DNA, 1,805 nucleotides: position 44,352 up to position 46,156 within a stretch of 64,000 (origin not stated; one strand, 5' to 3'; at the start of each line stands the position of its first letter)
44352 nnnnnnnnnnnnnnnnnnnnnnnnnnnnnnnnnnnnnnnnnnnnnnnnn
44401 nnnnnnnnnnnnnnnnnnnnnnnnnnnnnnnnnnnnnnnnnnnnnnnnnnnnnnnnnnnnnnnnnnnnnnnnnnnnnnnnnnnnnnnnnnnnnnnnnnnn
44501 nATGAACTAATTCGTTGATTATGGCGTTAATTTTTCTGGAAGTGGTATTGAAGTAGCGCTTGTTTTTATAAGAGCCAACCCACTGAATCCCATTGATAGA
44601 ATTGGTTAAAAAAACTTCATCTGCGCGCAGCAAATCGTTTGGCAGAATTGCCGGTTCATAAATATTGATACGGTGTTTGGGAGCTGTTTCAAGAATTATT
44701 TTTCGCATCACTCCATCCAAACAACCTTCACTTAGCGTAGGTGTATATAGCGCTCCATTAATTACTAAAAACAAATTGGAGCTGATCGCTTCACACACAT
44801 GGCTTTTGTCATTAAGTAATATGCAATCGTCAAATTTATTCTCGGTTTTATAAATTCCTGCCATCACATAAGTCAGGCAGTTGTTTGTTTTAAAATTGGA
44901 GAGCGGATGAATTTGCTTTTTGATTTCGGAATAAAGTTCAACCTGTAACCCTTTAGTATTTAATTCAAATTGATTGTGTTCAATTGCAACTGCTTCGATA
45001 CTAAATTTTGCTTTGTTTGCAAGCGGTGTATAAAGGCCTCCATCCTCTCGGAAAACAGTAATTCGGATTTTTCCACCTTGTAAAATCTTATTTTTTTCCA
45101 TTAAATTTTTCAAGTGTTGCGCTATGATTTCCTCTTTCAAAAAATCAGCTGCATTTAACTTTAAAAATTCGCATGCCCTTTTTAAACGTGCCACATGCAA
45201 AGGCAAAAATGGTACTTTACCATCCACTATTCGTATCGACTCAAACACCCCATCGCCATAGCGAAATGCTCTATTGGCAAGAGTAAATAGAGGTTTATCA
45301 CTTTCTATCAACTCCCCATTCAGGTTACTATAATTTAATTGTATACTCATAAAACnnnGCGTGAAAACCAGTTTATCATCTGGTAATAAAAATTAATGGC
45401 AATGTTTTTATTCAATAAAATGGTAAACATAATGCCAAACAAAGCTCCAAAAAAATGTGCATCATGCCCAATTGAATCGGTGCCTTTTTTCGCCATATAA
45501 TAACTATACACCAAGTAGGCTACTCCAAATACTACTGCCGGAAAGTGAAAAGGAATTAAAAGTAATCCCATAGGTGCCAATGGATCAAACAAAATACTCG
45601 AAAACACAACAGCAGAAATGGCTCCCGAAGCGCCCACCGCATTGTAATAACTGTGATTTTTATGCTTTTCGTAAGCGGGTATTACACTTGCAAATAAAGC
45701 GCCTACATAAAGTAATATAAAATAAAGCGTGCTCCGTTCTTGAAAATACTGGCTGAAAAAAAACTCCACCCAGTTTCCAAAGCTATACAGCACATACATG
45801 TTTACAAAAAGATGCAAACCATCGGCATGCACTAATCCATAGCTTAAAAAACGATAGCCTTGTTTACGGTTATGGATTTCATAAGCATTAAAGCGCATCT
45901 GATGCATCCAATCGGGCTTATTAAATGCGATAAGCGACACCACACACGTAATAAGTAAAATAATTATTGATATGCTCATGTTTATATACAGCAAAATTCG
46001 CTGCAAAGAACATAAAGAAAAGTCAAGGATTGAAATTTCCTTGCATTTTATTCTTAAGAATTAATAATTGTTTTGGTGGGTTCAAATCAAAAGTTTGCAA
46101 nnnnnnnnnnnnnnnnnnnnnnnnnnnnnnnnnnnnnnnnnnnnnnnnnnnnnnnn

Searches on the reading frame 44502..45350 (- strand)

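Call 29: search_protein_families(library=pfam, proteins=[window:44502-45350:-], max_evalue=0.001)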
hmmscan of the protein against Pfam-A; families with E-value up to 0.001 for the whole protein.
window:44502-45350:- (283 aa): 1 family
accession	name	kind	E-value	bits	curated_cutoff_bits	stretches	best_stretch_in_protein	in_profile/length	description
PF01063.24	Aminotran_4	-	6.6e-50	170.5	28.5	1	34-259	1-221/223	Amino-transferase class IV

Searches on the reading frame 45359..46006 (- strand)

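Call 29: search_protein_families(library=pfam, proteins=[window:45359-46006:-], max_evalue=0.001)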
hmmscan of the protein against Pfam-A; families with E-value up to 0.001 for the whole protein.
window:45359-46006:- (216 aa): 1 family
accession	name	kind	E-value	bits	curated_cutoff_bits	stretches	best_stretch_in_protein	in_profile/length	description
PF01694.28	Rhomboid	-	9.3e-17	62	22.6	1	48-198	2-140/143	Rhomboid domain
